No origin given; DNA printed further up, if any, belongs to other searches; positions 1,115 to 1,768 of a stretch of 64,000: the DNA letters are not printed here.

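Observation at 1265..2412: Tandem triplet of divergent small paralogs of an unrecognised family with HTH-like and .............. motifs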

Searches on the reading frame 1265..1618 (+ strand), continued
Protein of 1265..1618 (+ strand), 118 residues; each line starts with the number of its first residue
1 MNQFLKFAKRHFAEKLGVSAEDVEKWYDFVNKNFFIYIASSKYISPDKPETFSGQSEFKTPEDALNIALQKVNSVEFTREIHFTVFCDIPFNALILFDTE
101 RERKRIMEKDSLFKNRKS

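Call 43: search_protein_families(library=pfam, alignment_id=A3, max_evalue=1)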
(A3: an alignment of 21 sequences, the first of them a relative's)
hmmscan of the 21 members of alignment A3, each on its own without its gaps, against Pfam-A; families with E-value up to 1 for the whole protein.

A. member 1, P0001 (140 aa): 2 families
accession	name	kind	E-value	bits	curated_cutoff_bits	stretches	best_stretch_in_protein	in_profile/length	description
PF05912.17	DUF870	-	0.041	14.4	27.1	1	52-101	49-98/112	Caenorhabditis elegans protein of unknown function (DUF870)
PF03874.21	RNA_pol_Rpb4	-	0.15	12.8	25.6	0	80-113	52-84/116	RNA polymerase Rpb4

B. families by the number of members that match (of 21 scanned): 7 families
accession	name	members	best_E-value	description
PF12653.12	DUF3785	3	0.0082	Protein of unknown function (DUF3785)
PF04539.22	Sigma70_r3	2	0.031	Sigma-70 region 3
PF15943.11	YdaS_toxin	2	0.22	Bacterial toxin YdaS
PF05912.17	DUF870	1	0.041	Caenorhabditis elegans protein of unknown function (DUF870)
PF18656.6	DUF5633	1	0.058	Family of unknown function (DUF5633)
PF03874.21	RNA_pol_Rpb4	1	0.15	RNA polymerase Rpb4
PF24723.1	DUF7675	1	0.54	Family of unknown function (DUF7675)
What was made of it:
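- On Polymorphic-toxin immunity proteins (SUKH / Imm families): None at E up to 1 in Pfam for 21 members (call 43).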

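Call 44: search_protein_families(library=phrogs, alignment_id=A3, max_evalue=1)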
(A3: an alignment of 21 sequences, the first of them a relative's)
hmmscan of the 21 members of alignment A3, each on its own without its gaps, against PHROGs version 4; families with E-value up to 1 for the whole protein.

A. member 1, P0001 (140 aa): 0 families

B. families by the number of members that match (of 21 scanned): 20 families
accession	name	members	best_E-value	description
phrog_4779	-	5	0.048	transcriptional regulator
phrog_26757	-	2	0.03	-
phrog_5797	-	2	0.031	-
phrog_28849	-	2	0.11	-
phrog_26673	-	2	0.13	-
phrog_23729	-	1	0.031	-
phrog_30057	-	1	0.054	-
phrog_26410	-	1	0.067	-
phrog_20259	-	1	0.072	-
phrog_31593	-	1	0.14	-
phrog_24628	-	1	0.15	-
phrog_3312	-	1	0.15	endonuclease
phrog_35126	-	1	0.17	-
phrog_16822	-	1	0.21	-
phrog_22196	-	1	0.21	-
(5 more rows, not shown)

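Call 45: search_protein_families(library=padloc, alignment_id=A3, max_evalue=1)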
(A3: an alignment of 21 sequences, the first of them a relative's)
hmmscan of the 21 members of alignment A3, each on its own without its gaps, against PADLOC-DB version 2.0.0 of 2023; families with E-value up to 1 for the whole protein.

A. member 1, P0001 (140 aa): 0 families

B. families by the number of members that match (of 21 scanned): 2 families
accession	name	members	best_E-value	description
PDLC03557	REase_II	1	0.0087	Type II restriction enzyme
PDLC00964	Cas7b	1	0.015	"CRISPR-associated protein, CT1132 family"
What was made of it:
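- On Known anti-phage defence systems (PADLOC): Only isolated chance-level hits, in 1 of 21 members each (call 45).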

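Call 46: find_encoding_contigs(protein=P0004, flank=3000, max_places=2)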
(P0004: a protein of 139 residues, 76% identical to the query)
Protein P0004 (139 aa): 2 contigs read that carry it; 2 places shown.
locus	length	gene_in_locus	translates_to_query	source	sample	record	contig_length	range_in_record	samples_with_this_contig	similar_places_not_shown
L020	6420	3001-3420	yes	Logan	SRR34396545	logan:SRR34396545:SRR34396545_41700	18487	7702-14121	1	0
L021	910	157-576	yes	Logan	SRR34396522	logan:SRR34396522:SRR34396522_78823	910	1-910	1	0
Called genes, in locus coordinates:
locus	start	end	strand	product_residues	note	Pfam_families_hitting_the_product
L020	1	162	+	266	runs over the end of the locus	PF01066:CDP-OH_P_transf, PF08009:CDP-OH_P_tran_2 (weak)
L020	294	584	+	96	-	PF01386:Ribosomal_L25p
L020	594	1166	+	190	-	PF01195:Pept_tRNA_hydro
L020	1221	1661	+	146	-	-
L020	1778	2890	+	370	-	PF01926:MMR_HSR1, PF02421:FeoB_N, PF06071:YchF-GTPase_C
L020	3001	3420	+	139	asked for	-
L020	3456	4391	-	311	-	PF00890:FAD_binding_2 (weak), PF01266:DAO (faint), PF03486:HI0933_like (faint), PF07992:Pyr_redox_2, PF12831:FAD_oxidored (weak), PF13738:Pyr_redox_3, PF00070:Pyr_redox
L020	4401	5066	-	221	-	-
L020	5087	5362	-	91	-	PF10967:DUF2769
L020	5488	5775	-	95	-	PF00708:Acylphosphatase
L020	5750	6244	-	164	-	-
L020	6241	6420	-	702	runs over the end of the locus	PF05170:AsmA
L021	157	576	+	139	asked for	-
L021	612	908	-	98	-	?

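Call 47: find_encoding_contigs(protein=P0007, flank=3000, max_places=2)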
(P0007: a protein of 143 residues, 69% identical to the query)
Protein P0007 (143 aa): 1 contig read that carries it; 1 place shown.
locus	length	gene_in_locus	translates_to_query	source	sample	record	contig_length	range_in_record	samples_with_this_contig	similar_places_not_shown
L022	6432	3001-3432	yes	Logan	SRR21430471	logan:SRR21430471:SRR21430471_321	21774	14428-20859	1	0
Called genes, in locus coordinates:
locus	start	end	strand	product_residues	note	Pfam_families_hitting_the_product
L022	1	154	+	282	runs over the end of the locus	PF01066:CDP-OH_P_transf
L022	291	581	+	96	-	PF01386:Ribosomal_L25p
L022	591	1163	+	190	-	PF01195:Pept_tRNA_hydro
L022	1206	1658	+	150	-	-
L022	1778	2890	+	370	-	PF01926:MMR_HSR1, PF02421:FeoB_N, PF06071:YchF-GTPase_C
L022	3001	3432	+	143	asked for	-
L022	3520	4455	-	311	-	PF00890:FAD_binding_2 (weak), PF01134:GIDA (faint), PF01266:DAO (faint), PF03486:HI0933_like (faint), PF07992:Pyr_redox_2, PF12831:FAD_oxidored (weak), PF13738:Pyr_redox_3, PF00070:Pyr_redox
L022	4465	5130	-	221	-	-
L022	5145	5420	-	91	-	PF10967:DUF2769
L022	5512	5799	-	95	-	PF00708:Acylphosphatase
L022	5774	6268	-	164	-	-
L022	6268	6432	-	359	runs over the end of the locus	?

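Call 48: find_encoding_contigs(protein=P0009, flank=3000, max_places=2)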
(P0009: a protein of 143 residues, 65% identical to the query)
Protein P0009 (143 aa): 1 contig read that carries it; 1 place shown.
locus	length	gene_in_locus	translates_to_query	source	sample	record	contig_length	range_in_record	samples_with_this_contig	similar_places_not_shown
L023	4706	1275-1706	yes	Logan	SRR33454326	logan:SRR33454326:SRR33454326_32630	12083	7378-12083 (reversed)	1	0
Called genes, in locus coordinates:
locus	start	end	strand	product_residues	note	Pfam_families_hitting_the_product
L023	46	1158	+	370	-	PF01926:MMR_HSR1, PF02421:FeoB_N, PF06071:YchF-GTPase_C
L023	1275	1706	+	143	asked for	-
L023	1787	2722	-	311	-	PF00890:FAD_binding_2 (weak), PF01266:DAO (faint), PF01946:Thi4 (faint), PF03486:HI0933_like (faint), PF07992:Pyr_redox_2, PF12831:FAD_oxidored (weak), PF13738:Pyr_redox_3, PF00070:Pyr_redox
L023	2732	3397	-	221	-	-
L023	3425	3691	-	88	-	PF10967:DUF2769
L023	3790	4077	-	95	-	PF00708:Acylphosphatase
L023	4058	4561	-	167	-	-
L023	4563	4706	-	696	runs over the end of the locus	PF05170:AsmA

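Call 60: find_related_loci(query=A3, collection=viral_contigs, flank=5000)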
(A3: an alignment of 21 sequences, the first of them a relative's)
Query A3 (140 aa) in viral_contigs; peptide patterns used: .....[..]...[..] (x = any residue, [..] = any of these).
32 stretches matched a pattern, but none encodes a relative of the query by tblastn (E <= 1e-3).

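Call 62: list_cluster_members(proteins=[window:1265-1618:+, window:1626-2045:+, window:2032-2409:+])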
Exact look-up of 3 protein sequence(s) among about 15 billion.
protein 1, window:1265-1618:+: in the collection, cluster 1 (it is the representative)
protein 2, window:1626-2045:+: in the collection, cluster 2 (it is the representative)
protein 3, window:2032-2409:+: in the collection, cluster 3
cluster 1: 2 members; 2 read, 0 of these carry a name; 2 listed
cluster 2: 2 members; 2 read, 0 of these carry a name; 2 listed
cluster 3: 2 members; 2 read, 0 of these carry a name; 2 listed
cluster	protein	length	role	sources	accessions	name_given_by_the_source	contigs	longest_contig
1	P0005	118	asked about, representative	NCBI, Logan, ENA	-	-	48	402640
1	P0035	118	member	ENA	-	-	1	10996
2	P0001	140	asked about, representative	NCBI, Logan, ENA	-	-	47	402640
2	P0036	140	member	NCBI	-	-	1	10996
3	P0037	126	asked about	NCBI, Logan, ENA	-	-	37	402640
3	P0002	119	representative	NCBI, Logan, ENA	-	-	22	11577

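Call 63: find_related_loci(query=A2, collection=metagenome_contigs, flank=4000)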
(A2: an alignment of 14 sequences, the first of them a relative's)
Query A2 (140 aa) in metagenome_contigs; peptide patterns used: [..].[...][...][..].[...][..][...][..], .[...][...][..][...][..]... (x = any residue, [..] = any of these).
400 stretches matched a pattern, but none encodes a relative of the query by tblastn (E <= 1e-3).

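Call 64: search_protein_families(library=pfam, proteins=[P0003, P0004, P0007, P0009, P0011, P0012, P0015, P0016, P0017, P0018], max_evalue=1)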
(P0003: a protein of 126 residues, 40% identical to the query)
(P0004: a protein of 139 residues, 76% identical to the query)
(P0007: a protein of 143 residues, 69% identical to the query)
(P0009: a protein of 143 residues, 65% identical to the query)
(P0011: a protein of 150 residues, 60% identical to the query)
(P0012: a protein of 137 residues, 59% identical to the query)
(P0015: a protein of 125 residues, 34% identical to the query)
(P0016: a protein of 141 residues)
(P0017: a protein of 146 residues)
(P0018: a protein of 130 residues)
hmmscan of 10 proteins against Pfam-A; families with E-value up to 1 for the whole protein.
P0003 (126 aa): 0 families

P0004 (139 aa): 1 family
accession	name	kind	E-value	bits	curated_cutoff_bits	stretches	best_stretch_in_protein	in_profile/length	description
PF12653.12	DUF3785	-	0.059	14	27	1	6-47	47-91/136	Protein of unknown function (DUF3785)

P0007 (143 aa): 0 families

P0009 (143 aa): 1 family
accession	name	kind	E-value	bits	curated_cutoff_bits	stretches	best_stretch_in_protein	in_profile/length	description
PF12653.12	DUF3785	-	0.0082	16.7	27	1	5-47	46-91/136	Protein of unknown function (DUF3785)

P0011 (150 aa): 1 family
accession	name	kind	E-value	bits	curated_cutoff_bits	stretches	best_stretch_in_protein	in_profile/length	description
PF24723.1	DUF7675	-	0.54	10.6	27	0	2-32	33-63/65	Family of unknown function (DUF7675)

P0012 (137 aa): 1 family
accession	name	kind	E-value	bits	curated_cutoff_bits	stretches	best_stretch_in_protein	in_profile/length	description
PF15943.11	YdaS_toxin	-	0.22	11.8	30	1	11-28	13-30/65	Bacterial toxin YdaS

P0015 (125 aa): 0 families

P0016 (141 aa): 1 family
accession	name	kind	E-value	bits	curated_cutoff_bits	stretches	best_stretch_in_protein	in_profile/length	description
PF04539.22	Sigma70_r3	-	0.031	14.8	25.3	1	21-48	27-54/78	Sigma-70 region 3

P0017 (146 aa): 0 families

P0018 (130 aa): 0 families

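Call 65: search_protein_families(library=phrogs, proteins=[P0003, P0004, P0007, P0009, P0011, P0012, P0015, P0016, P0017, P0018], max_evalue=0.5)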
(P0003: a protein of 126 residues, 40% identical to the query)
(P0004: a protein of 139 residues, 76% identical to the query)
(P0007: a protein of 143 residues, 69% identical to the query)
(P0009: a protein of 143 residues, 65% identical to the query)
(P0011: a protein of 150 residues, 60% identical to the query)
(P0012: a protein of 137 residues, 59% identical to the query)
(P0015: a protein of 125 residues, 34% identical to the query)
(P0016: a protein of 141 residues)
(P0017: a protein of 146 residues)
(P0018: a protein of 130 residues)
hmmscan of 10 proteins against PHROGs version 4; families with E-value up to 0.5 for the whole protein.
P0003 (126 aa): 1 family
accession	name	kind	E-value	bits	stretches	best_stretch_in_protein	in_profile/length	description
phrog_5797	-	unknown function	0.031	15.4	1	37-70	54-87/118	-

P0004 (139 aa): 2 families
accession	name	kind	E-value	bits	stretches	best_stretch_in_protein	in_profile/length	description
phrog_4779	-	transcription regulation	0.13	13.7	1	7-30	16-39/98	transcriptional regulator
phrog_30405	-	unknown function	0.38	12.2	0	57-110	3-55/96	-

P0007 (143 aa): 1 family
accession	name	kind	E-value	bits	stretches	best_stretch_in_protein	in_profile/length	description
phrog_26757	-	unknown function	0.03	15.1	1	11-62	5-60/146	-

P0009 (143 aa): 4 families
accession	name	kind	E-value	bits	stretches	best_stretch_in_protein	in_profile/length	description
phrog_4779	-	transcription regulation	0.048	15.2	1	6-30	15-39/98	transcriptional regulator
phrog_26757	-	unknown function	0.11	13.2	0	12-51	6-49/146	-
phrog_24628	-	unknown function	0.15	13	1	69-107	24-62/69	-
phrog_16822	-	unknown function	0.21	12.8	0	62-108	2-48/99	-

P0011 (150 aa): 1 family
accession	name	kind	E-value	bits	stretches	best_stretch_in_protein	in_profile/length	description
phrog_35126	-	unknown function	0.17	12.8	0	78-105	17-44/51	-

P0012 (137 aa): 2 families
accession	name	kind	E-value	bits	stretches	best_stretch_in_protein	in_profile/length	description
phrog_4779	-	transcription regulation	0.085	14.4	1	7-32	16-41/98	transcriptional regulator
phrog_26673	-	unknown function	0.25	12.6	1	45-98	12-64/74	-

P0015 (125 aa): 0 families

P0016 (141 aa): 3 families
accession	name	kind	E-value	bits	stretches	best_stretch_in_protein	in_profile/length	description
phrog_31593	-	unknown function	0.14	10.9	1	10-94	267-349/989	-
phrog_18156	-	unknown function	0.24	12.6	1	38-102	15-79/81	-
phrog_18614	-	unknown function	0.36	11.8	0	12-76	30-92/129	-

P0017 (146 aa): 0 families

P0018 (130 aa): 1 family
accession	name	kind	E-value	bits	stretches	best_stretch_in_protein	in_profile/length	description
phrog_23729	-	unknown function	0.031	15.6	1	55-118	24-86/98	-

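Call 70: search_solved_structures(query=A3, max_evalue=10, show_alignments=2)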
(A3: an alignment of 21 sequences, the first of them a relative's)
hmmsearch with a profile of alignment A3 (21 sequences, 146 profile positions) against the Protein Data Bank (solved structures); distinct sequences matched with E-value up to 10: 2.
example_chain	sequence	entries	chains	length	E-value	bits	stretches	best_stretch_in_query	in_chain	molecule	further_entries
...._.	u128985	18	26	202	0.3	14.2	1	48-95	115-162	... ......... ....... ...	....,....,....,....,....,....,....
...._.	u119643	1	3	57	1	12.5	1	6-39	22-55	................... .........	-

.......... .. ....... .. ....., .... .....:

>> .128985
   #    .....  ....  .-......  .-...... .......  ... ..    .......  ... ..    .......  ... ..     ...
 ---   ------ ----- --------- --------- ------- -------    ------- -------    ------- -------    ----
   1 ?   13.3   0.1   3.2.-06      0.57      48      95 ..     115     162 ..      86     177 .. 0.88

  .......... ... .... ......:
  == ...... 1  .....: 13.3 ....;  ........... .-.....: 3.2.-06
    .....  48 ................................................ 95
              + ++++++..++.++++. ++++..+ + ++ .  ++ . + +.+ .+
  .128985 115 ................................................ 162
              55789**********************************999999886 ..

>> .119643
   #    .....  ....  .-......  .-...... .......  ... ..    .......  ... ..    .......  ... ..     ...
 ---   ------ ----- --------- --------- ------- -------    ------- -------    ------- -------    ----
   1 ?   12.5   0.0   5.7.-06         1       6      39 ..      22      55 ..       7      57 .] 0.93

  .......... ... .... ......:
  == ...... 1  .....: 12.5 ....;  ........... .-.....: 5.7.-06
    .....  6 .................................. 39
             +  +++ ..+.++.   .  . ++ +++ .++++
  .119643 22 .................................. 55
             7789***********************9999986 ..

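Call 83: predict_structure(alignment_id=A8)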
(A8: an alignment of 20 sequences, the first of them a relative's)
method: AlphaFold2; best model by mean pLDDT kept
length: 137 residues; sequences in the alignment: 20
mean_pLDDT: 87.0   pTM: 0.79
mean pLDDT of the five models: 87.0, 85.3, 83.5, 74.0, 70.2
residues with pLDDT >= 90: 89; 70-90: 34; 50-70: 10; < 50: 4
segments of 3 or more residues with pLDDT < 50: none
pLDDT, mean of each block of 10 residues (from residue 1): 62 93 92 93 87 95 76 95 95 97 93 76 92 68
secondary structure, 60 per line:
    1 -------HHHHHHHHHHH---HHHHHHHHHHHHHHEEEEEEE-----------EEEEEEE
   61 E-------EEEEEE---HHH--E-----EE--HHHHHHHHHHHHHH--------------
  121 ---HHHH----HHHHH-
elements in order: H8-18 H22-35 E36-42 E54-61 E69-74 H93-106 H124-127 H132-136

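Call 86: find_encoding_contigs(protein=P0015, flank=3000, max_places=2)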
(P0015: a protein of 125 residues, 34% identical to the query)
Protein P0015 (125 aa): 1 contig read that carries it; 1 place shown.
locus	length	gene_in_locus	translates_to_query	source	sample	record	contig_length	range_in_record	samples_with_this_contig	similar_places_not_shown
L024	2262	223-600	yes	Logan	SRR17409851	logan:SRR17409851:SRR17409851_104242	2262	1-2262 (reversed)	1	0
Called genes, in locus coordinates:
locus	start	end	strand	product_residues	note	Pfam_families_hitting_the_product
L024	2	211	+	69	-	?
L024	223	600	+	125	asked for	-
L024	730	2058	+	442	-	PF05496:RuvB_N, PF00004:AAA, PF07728:AAA_5 (weak), PF13173:AAA_14 (faint), PF16193:AAA_assoc_2, PF12002:MgsA_C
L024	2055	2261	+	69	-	?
